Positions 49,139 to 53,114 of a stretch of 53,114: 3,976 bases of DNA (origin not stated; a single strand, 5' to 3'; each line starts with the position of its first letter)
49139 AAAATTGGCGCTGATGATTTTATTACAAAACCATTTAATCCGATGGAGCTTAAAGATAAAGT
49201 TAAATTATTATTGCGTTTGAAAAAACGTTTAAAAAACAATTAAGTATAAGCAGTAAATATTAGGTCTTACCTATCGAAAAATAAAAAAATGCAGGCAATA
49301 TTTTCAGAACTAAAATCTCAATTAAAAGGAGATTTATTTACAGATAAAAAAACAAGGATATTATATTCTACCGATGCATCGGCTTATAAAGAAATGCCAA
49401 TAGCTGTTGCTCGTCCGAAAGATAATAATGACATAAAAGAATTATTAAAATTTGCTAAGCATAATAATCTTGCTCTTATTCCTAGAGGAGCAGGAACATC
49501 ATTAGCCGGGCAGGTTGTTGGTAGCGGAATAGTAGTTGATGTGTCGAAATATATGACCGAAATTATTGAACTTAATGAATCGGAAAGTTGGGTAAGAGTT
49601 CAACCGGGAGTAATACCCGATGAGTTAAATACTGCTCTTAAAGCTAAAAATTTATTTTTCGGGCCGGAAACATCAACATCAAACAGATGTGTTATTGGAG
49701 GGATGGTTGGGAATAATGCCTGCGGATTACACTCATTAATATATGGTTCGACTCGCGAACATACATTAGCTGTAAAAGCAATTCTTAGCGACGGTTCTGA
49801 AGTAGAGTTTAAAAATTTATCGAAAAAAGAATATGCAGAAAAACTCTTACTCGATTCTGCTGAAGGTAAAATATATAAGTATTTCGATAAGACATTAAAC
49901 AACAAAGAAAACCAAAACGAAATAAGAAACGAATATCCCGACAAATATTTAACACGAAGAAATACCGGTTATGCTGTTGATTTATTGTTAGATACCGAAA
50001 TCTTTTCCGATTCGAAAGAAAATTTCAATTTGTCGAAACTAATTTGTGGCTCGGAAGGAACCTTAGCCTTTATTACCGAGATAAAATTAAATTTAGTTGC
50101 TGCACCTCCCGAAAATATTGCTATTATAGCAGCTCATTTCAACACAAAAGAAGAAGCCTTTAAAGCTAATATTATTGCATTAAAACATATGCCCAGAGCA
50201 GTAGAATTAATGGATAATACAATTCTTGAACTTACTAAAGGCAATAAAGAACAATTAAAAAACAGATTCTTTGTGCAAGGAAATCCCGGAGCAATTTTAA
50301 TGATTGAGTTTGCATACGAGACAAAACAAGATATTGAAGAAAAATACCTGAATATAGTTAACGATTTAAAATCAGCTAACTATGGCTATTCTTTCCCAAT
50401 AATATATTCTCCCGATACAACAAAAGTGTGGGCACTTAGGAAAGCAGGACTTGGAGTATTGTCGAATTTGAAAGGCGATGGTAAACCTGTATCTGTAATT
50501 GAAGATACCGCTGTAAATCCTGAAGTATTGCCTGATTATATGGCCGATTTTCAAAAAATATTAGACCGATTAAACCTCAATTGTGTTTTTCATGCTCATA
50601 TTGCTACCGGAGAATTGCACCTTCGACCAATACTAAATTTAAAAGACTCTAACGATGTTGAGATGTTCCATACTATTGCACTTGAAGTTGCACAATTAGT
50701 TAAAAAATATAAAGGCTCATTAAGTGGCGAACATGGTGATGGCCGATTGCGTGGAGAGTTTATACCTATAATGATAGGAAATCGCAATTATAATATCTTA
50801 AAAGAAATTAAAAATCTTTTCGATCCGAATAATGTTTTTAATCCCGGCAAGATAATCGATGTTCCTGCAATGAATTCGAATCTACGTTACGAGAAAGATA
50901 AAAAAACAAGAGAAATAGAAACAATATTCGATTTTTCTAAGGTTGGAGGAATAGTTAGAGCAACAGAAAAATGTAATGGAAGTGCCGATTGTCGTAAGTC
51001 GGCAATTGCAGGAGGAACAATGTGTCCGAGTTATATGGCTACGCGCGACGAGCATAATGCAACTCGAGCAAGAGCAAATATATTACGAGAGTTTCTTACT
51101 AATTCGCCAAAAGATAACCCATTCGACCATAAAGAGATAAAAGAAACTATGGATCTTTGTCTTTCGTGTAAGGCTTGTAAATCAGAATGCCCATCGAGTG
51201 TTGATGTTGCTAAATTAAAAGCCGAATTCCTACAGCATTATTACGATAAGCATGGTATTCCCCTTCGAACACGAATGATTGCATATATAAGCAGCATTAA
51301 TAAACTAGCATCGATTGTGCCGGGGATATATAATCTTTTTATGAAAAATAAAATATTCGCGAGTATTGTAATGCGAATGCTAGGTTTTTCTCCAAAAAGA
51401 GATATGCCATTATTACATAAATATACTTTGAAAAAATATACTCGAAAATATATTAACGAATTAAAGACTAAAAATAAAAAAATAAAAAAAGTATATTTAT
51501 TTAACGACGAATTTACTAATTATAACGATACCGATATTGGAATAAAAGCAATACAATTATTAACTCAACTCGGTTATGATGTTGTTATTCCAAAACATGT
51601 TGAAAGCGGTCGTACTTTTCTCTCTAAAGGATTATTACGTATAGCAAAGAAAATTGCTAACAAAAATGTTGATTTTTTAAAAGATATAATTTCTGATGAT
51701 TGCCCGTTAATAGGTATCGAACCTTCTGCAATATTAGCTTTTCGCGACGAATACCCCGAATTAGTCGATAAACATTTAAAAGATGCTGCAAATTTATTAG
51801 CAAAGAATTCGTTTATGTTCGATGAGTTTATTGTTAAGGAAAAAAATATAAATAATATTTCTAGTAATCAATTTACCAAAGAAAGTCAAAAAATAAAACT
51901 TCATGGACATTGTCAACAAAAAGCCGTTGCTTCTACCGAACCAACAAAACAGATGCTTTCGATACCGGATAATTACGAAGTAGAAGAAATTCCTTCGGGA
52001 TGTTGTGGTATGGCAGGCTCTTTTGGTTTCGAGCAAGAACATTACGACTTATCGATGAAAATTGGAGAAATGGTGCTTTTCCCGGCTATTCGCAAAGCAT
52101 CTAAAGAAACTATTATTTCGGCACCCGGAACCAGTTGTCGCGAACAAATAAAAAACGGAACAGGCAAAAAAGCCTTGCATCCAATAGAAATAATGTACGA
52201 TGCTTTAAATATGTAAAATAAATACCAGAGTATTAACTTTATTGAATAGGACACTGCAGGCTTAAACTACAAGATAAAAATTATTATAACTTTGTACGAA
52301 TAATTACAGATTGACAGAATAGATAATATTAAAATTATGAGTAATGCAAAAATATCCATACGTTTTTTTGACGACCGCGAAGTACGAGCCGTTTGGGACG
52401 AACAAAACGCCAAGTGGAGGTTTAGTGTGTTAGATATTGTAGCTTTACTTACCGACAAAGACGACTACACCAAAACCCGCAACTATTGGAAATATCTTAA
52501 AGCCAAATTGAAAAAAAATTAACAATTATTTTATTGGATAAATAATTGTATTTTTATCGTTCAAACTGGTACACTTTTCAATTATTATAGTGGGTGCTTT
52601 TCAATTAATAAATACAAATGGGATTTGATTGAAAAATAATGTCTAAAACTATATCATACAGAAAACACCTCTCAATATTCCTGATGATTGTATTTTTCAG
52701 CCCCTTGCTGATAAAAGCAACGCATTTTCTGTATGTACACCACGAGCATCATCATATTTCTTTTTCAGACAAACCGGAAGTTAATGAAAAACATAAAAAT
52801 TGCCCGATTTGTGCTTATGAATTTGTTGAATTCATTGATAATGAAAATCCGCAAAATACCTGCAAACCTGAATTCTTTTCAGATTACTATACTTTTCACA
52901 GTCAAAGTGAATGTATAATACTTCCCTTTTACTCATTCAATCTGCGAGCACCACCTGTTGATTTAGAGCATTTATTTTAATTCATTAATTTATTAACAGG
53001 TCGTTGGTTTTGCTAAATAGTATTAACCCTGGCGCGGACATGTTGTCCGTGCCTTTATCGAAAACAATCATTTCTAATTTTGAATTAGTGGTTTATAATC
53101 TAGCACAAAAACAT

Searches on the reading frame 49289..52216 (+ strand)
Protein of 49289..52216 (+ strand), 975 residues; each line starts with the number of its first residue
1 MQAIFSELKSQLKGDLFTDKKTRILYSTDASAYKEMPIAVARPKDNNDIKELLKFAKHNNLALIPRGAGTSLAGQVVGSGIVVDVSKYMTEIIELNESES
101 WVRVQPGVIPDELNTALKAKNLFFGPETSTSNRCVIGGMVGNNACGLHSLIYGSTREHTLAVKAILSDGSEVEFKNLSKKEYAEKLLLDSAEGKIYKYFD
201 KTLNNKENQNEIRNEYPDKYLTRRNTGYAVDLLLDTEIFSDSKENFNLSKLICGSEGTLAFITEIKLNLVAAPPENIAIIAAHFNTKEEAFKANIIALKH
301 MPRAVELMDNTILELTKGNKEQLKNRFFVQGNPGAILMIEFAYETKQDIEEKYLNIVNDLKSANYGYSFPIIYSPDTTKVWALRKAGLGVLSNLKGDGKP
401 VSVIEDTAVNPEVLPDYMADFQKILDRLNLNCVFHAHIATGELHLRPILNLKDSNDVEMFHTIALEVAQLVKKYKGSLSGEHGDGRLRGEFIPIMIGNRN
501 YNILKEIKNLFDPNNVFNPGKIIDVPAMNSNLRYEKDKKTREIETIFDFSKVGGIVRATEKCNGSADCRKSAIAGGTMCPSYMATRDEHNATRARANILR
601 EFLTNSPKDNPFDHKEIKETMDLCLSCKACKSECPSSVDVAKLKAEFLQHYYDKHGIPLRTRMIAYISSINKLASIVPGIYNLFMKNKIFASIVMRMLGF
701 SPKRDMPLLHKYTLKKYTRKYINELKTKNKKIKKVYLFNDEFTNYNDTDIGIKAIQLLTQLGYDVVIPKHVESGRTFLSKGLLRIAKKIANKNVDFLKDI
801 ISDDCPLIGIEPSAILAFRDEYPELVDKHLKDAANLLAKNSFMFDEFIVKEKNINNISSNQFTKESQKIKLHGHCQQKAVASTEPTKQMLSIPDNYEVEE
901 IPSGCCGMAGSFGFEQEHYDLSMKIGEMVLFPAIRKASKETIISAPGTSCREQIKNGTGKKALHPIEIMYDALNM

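Call 13: find_encoding_contigs(protein=window:49289-52216:+, flank=10000, max_places=10)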
Protein window:49289-52216:+ (975 aa): 1 contig read that carries it; 1 place shown.
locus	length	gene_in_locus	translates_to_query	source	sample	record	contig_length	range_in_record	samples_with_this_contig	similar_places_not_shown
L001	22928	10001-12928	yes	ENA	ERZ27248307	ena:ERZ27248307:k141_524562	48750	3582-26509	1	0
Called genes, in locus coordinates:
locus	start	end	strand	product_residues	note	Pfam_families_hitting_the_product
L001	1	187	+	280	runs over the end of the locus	-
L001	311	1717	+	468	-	PF13176:TPR_7 (faint), PF13432:TPR_16 (weak), PF00515:TPR_1, PF07719:TPR_2, PF13414:TPR_11, PF00515:TPR_1 (weak), PF12569:NatA_aux_su (weak), PF00515:TPR_1 (weak), +13 more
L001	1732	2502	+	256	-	PF02679:ComA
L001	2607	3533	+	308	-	PF04018:VCA0040-like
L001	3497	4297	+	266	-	PF08501:Shikimate_dh_N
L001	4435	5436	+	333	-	PF01515:PTA_PTB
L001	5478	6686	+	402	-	PF00871:Acetate_kinase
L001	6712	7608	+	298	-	PF01515:PTA_PTB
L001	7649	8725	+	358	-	PF00871:Acetate_kinase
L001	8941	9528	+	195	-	-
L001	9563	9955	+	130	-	PF23198:PDE8A_N (weak), PF00072:Response_reg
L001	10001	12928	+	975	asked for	PF01565:FAD_binding_4, PF02913:FAD-oxidase_C, PF13183:Fer4_8 (weak), PF13534:Fer4_17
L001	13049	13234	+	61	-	-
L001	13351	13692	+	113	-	-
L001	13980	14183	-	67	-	-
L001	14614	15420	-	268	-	PF01553:Acyltransferase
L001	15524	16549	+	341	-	PF01212:Beta_elim_lyase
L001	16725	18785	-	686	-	-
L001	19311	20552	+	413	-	PF16491:Peptidase_M48_N, PF01435:Peptidase_M48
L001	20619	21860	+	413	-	PF00994:MoCF_biosynth, PF18146:CinA_KH, PF02464:CinA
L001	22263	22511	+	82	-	PF00830:Ribosomal_L28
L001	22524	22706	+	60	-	PF00471:Ribosomal_L33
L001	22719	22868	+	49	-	PF14128:DUF4295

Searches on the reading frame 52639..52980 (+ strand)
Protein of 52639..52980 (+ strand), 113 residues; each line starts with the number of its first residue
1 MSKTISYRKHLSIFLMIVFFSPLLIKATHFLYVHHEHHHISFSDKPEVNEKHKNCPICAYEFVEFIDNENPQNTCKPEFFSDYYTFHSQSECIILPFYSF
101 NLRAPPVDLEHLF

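Call 11: search_protein_families(library=pfam, proteins=[window:52639-52980:+], max_evalue=0.01)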
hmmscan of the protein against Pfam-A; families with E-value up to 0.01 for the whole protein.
window:52639-52980:+ (113 aa): 0 families

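Call 26: find_encoding_contigs(protein=window:52639-52980:+, flank=10000, max_places=10)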
Protein window:52639-52980:+ (113 aa): 4 contigs read that carry it; 4 places shown.
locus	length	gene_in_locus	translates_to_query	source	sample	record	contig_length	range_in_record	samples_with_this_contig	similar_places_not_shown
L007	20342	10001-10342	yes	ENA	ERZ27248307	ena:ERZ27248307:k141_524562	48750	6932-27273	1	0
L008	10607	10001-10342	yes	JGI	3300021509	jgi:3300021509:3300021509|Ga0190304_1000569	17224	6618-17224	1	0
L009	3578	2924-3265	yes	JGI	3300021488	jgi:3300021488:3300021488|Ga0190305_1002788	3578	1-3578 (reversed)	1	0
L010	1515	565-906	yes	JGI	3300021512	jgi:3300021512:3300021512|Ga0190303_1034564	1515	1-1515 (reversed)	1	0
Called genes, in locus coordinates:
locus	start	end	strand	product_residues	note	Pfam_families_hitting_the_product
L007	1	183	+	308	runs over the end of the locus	PF04018:VCA0040-like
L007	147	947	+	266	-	PF08501:Shikimate_dh_N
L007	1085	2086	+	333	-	PF01515:PTA_PTB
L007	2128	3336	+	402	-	PF00871:Acetate_kinase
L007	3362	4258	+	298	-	PF01515:PTA_PTB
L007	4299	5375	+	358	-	PF00871:Acetate_kinase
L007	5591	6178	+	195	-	-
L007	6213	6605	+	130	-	PF23198:PDE8A_N (weak), PF00072:Response_reg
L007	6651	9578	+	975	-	PF01565:FAD_binding_4, PF02913:FAD-oxidase_C, PF13183:Fer4_8 (weak), PF13534:Fer4_17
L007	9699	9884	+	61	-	-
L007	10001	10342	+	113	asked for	-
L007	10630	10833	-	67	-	-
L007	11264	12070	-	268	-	PF01553:Acyltransferase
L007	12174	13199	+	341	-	PF01212:Beta_elim_lyase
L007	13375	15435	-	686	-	-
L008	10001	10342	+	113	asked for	-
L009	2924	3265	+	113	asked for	-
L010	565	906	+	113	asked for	-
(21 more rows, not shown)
